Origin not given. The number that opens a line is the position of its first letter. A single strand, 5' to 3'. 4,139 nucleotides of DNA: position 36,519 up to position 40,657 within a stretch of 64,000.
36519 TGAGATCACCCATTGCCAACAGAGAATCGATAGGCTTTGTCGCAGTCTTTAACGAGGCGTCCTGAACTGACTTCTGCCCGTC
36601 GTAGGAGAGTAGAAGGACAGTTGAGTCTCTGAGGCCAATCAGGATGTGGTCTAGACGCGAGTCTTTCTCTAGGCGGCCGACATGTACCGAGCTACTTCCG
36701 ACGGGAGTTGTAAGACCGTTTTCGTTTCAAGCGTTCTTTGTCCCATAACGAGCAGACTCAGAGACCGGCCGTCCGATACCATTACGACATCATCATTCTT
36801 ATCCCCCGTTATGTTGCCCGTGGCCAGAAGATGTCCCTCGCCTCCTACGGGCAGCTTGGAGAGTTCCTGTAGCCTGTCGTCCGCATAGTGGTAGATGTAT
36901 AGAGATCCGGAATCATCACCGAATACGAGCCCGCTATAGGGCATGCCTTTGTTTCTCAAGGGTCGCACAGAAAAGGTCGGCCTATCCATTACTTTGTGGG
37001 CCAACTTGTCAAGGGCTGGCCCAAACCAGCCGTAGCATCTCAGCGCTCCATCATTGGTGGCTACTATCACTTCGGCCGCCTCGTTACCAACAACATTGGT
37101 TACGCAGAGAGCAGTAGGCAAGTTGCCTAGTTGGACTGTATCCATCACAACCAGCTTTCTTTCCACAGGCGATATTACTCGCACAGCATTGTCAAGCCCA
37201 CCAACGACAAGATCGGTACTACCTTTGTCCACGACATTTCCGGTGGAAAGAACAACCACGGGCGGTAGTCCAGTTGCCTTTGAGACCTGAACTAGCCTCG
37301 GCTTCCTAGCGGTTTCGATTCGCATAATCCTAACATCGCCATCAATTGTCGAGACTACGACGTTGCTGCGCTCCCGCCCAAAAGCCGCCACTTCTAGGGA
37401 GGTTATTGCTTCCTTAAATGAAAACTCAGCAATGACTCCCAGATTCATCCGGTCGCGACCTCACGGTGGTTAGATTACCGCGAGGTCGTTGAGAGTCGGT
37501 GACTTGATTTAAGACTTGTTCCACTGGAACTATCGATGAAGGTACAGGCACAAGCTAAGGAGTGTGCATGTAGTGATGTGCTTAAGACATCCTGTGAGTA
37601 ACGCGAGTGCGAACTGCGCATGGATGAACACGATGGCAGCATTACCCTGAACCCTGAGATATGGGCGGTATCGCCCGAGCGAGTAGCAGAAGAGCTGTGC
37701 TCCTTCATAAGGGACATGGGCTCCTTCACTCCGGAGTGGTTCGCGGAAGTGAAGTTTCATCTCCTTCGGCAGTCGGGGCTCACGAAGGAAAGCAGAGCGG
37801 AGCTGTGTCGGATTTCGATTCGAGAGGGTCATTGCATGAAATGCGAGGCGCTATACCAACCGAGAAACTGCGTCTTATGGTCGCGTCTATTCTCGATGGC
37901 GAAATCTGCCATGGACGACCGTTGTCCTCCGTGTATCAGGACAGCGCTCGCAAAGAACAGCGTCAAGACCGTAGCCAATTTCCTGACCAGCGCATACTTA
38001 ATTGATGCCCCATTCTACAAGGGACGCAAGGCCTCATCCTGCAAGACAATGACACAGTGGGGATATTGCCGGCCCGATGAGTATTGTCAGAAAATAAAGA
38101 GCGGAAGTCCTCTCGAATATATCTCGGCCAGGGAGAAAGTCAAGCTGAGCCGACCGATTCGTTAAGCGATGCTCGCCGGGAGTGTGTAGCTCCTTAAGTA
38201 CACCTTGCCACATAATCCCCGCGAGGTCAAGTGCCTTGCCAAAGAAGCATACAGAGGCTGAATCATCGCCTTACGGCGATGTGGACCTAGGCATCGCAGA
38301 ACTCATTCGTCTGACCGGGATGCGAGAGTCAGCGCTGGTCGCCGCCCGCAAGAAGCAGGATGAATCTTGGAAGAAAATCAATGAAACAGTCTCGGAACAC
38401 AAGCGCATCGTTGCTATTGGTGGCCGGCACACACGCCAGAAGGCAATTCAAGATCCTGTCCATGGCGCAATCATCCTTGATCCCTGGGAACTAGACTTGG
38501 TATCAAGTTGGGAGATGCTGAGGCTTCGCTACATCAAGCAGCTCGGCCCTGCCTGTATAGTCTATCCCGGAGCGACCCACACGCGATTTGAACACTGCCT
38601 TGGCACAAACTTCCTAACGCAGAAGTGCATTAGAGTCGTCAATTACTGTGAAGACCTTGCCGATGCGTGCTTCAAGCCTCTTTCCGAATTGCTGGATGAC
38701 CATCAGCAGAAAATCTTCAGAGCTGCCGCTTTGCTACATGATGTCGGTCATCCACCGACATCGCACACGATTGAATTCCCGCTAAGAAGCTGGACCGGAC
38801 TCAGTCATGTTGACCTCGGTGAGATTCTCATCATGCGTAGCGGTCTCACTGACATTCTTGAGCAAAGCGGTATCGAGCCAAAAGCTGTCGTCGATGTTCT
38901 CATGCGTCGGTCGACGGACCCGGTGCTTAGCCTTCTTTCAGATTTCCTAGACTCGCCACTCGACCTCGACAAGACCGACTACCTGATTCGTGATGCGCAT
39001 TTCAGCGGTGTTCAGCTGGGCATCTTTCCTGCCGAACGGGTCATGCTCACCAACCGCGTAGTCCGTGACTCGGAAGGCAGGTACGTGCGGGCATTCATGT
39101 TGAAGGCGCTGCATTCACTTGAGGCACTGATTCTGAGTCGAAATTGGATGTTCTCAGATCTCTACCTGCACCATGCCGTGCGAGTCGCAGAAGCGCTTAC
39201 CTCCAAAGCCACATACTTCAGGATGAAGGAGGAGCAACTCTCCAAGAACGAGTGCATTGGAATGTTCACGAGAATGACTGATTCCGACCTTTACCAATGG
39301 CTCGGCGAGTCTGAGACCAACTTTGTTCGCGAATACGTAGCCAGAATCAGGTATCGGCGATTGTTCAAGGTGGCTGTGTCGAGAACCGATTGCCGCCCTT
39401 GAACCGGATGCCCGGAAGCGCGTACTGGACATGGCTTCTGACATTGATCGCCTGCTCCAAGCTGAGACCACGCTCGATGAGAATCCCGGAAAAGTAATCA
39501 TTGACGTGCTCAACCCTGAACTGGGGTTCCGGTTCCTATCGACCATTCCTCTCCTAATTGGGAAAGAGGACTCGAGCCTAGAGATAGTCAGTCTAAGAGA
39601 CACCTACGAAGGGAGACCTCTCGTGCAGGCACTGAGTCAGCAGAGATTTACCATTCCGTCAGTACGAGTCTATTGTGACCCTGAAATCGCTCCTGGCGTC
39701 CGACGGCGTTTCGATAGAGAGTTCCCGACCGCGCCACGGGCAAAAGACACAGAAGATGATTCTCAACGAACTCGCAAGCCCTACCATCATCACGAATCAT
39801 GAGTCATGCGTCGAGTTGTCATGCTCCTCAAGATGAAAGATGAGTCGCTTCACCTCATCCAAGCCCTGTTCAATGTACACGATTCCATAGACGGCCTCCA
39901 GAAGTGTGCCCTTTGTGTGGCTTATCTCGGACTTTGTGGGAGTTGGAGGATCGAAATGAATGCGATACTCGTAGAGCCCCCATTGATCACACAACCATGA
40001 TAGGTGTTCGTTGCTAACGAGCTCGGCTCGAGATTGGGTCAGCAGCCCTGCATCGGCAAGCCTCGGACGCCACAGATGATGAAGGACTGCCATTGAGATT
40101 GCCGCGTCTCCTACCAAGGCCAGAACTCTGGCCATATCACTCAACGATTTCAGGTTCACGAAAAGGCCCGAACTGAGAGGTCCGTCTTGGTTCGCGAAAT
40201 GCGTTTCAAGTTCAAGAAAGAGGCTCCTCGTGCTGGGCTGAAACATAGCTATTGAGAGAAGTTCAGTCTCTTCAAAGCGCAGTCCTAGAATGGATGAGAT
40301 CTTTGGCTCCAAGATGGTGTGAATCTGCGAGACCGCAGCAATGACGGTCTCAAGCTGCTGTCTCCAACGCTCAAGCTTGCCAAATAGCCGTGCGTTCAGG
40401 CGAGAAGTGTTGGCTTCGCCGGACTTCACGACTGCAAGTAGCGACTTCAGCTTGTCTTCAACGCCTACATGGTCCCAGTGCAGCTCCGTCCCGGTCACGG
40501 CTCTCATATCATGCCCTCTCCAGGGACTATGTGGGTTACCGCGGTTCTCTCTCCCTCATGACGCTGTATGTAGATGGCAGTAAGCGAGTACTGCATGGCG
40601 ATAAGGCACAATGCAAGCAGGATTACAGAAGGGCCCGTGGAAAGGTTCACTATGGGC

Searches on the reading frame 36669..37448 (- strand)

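Call 17: search_protein_families(library=pfam, max_evalue=0.05, proteins=[window:36669-37448:-])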
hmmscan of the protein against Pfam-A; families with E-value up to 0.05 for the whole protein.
window:36669-37448:- (259 aa): 7 families
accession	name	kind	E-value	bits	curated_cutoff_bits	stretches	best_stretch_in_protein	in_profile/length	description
PF23743.1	Beta-prop_BBS7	-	1.6e-06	28.1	27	1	12-135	167-293/299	BBS7 beta-propeller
PF23726.1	Beta-prop_RSE1_2nd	-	6.2e-06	26.1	30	1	25-141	116-239/327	RSE1/DDB1/CPSF1 second beta-propeller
PF13570.13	Beta-prop_ACSF4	-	0.00017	21.6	133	1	6-186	42-200/329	Beta-alanine-activating enzyme, beta-propeller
PF14783.12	BBS2_Mid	-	0.00018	22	27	0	113-139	1-27/108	Ciliary BBSome complex subunit 2, middle region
PF03178.21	CPSF_A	-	0.011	15.5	27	0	96-137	211-258/319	CPSF A subunit region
PF13517.12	FG-GAP_3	-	0.012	16.6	26.9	0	175-222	11-60/61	FG-GAP-like repeat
PF14727.13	PHTB1_N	-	0.028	14.5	28.6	0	2-46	119-165/361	PTHB1 N-terminal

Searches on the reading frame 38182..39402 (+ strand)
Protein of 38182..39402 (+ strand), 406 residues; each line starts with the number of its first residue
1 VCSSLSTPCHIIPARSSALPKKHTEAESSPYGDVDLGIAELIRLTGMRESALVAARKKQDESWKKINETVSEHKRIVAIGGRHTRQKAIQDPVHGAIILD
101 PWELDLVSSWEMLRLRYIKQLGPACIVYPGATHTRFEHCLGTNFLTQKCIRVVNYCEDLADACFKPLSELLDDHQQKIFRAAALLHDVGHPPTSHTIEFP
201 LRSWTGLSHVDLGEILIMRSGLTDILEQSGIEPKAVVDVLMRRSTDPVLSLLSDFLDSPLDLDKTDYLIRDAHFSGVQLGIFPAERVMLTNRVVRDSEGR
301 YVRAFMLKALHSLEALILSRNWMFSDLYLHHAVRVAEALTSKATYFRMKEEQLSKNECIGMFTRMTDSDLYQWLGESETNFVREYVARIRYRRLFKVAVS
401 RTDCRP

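Call 17: search_protein_families(library=pfam, max_evalue=0.05, proteins=[window:38182-39402:+])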
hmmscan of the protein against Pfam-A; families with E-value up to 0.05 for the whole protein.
window:38182-39402:+ (406 aa): 2 families
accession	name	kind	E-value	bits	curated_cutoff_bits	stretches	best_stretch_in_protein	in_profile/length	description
PF19276.4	HD_assoc_2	-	3.8e-13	49.8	23.1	1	308-400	22-109/222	HD associated region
PF01966.28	HD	-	5.8e-07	30.2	22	1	136-219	2-68/116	HD domain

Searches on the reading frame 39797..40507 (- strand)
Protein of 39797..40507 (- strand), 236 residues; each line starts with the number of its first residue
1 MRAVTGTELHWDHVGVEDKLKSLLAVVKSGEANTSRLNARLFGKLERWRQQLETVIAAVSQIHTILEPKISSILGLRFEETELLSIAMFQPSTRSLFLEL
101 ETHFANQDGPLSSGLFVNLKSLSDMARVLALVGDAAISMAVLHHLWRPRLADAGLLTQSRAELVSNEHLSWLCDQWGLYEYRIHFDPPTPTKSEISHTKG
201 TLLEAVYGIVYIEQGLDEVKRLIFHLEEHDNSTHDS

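Call 17: search_protein_families(library=pfam, max_evalue=0.05, proteins=[window:39797-40507:-])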
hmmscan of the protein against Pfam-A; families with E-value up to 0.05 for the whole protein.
window:39797-40507:- (236 aa): 3 families
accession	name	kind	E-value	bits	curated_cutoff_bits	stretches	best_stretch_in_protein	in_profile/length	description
PF00636.31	Ribonuclease_3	-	1.2e-11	45.7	27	1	128-215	2-102/102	Ribonuclease III domain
PF14622.11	Ribonucleas_3_3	-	2.9e-08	34.4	35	1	127-224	23-121/128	Ribonuclease-III-like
PF05531.17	NPV_P10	-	0.0075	17.2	29.8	1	16-69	16-72/75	Nucleopolyhedrovirus P10 protein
